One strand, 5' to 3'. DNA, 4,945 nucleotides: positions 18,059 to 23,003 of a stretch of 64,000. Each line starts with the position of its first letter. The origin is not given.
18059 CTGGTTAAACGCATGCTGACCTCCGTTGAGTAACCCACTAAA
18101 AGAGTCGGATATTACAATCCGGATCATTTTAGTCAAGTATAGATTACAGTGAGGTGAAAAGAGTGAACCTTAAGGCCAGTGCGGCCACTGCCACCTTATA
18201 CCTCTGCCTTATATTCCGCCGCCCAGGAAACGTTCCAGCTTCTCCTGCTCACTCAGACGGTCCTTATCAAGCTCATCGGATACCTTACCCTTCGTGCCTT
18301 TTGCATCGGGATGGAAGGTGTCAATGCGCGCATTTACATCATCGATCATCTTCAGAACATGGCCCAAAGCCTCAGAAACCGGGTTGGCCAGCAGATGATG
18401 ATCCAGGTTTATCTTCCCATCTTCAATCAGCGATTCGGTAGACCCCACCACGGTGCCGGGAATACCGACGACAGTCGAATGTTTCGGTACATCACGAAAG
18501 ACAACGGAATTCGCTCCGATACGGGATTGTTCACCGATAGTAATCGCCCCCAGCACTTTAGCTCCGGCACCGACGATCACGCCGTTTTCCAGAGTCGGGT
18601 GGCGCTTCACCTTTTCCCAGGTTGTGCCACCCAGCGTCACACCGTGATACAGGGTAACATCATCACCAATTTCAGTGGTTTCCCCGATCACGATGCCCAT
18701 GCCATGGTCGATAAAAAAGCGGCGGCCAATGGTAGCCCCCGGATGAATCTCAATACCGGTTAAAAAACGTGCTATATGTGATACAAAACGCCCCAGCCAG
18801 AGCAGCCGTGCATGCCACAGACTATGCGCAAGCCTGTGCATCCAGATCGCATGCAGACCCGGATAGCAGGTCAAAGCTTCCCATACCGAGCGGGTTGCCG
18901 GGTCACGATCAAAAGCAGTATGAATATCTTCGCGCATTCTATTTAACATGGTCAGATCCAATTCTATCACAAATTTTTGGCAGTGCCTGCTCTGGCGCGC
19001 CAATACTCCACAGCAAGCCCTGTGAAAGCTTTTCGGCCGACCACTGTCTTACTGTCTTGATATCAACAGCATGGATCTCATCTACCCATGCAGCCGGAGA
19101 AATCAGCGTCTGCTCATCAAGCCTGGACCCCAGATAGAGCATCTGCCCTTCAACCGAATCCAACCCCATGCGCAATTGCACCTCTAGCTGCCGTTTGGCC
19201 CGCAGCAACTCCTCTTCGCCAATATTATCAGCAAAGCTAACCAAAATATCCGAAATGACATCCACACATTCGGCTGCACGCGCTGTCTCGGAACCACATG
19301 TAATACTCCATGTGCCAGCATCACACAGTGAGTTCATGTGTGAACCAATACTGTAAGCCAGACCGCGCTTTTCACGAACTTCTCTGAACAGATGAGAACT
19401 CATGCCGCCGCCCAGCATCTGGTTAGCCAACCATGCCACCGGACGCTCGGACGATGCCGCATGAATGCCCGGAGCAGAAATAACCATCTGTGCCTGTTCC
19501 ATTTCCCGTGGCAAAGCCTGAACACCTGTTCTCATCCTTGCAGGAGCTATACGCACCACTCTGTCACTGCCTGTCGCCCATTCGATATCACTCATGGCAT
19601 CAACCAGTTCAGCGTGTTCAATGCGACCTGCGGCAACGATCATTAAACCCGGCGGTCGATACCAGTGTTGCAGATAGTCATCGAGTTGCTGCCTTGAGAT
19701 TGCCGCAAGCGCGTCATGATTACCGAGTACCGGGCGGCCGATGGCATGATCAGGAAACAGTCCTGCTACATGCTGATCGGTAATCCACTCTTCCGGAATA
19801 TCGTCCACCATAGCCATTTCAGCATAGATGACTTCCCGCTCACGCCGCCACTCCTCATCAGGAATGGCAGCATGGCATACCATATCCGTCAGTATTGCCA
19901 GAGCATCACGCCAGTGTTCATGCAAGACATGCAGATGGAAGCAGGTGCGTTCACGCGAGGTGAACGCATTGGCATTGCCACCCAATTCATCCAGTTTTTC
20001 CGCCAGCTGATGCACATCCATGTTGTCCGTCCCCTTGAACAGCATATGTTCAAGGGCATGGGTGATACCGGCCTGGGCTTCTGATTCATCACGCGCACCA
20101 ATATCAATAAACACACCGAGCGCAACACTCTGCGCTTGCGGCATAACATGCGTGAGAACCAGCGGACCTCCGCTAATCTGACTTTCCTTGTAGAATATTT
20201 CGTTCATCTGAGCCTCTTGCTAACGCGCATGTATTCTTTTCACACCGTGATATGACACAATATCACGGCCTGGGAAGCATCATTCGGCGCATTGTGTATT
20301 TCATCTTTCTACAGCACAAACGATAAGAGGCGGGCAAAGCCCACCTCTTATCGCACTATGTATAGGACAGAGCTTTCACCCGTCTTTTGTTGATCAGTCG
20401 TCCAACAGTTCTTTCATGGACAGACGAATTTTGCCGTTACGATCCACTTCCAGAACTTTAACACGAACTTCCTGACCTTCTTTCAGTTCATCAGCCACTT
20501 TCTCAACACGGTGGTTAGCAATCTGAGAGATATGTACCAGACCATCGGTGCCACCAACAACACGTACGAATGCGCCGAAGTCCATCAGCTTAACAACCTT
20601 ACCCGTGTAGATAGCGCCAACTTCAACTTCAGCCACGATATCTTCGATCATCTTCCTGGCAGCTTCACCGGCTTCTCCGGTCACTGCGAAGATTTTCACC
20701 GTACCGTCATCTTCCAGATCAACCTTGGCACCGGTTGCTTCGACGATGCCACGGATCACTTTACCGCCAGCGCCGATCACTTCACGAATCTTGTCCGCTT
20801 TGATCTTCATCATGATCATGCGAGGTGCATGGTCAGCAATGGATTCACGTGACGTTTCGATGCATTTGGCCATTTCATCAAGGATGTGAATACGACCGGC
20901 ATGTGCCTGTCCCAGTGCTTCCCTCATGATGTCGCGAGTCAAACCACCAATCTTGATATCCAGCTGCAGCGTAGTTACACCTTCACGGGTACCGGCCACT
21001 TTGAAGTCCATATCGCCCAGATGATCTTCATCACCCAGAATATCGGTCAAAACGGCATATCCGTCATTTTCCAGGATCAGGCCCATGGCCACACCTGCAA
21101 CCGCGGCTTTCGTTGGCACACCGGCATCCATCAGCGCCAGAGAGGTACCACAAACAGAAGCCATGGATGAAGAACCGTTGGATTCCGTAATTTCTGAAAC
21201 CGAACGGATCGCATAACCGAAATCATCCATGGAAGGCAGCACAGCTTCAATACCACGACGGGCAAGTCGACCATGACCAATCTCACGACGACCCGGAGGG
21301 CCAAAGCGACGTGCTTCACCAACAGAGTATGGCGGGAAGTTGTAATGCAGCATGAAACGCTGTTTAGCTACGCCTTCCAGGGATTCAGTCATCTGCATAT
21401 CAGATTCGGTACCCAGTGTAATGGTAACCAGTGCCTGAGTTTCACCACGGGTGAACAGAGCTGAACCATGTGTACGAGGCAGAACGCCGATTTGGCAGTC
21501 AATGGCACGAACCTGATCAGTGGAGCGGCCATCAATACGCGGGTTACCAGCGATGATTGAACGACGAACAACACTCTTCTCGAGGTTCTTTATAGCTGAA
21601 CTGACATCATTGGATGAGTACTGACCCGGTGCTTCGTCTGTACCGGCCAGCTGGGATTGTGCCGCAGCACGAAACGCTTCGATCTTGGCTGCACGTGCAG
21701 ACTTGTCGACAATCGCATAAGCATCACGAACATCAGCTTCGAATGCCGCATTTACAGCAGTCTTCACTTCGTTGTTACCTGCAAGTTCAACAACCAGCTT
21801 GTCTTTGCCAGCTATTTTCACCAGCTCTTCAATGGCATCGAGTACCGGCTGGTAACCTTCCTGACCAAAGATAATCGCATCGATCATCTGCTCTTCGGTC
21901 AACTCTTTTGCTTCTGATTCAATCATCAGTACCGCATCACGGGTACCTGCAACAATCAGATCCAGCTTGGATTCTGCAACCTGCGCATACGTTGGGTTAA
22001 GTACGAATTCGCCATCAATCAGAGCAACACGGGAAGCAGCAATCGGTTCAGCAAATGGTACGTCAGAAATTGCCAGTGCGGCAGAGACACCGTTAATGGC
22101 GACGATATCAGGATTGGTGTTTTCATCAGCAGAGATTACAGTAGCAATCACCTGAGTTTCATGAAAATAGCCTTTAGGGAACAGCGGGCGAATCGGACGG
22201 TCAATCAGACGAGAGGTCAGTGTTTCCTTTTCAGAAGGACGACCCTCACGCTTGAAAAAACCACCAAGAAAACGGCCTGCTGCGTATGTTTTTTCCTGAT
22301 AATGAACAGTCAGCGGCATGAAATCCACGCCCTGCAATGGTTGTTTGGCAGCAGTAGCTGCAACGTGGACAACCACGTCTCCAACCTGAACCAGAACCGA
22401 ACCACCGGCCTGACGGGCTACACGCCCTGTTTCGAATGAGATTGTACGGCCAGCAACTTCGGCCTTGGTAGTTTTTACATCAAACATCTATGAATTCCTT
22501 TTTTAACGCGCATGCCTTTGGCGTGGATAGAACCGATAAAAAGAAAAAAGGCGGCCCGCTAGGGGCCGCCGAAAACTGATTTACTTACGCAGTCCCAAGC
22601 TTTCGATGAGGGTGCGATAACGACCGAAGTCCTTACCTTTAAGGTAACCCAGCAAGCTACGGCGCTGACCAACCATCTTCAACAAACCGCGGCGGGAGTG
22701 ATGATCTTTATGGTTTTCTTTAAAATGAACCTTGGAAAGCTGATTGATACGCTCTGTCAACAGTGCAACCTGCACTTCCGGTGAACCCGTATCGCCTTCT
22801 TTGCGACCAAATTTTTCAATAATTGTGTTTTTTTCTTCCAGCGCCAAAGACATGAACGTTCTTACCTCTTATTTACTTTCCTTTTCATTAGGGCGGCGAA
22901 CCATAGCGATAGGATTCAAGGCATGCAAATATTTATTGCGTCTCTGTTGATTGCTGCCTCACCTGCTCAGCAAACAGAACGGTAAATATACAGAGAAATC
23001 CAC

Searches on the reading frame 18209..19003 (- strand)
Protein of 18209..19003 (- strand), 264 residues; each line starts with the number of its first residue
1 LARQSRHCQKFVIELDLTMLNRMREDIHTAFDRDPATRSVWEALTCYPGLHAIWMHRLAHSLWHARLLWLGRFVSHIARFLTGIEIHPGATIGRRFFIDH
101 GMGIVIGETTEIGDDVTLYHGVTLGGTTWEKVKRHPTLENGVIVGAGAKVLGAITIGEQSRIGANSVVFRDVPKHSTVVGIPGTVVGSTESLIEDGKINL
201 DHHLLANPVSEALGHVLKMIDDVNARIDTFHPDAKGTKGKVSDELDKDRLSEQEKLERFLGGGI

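Call 79: search_protein_families(library=pfam, proteins=[window:18209-19003:-], max_evalue=0.00001)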
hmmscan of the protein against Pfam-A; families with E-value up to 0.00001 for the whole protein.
window:18209-19003:- (264 aa): 1 family
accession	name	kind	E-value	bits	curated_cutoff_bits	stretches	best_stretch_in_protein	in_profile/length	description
PF00132.30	Hexapep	-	1.3e-10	40.9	27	1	135-169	1-35/36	Bacterial transferase hexapeptide (six repeats)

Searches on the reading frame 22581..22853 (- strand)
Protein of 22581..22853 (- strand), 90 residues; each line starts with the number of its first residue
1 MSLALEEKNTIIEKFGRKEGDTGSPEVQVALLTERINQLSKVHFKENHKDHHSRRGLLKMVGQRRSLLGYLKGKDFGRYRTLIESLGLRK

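Call 38: find_encoding_contigs(protein=window:22581-22853:-, flank=10000, max_places=10)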
Protein window:22581-22853:- (90 aa): no gene with exactly this product is on record in the collection.
